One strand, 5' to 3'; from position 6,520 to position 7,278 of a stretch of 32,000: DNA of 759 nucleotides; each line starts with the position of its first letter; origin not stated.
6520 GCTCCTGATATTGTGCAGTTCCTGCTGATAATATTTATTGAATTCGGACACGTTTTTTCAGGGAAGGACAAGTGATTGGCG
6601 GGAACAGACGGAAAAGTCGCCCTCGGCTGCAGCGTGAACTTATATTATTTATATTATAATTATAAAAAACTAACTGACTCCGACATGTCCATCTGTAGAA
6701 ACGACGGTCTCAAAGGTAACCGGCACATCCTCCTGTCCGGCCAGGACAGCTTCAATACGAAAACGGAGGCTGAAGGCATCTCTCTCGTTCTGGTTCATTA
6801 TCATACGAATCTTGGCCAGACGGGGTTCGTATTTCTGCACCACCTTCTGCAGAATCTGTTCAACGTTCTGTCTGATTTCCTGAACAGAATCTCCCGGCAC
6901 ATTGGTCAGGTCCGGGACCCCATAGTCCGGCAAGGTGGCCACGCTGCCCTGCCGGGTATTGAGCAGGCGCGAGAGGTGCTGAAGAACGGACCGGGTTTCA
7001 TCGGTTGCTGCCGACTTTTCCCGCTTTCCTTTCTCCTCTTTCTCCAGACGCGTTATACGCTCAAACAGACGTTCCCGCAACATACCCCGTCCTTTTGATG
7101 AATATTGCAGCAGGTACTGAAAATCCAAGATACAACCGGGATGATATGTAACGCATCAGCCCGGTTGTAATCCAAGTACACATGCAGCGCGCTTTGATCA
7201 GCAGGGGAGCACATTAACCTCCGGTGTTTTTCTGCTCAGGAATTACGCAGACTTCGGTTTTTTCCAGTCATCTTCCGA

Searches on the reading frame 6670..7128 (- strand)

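Call 39: search_protein_families(library=pfam, proteins=[window:6670-7128:-], max_evalue=0.001)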
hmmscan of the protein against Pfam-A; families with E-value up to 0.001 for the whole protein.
window:6670-7128:- (152 aa): 1 family
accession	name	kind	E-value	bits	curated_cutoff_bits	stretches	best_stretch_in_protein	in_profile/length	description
PF04965.19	GPW_gp25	-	9.9e-17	61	27.2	1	44-132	3-94/96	Baseplate wedge protein gp25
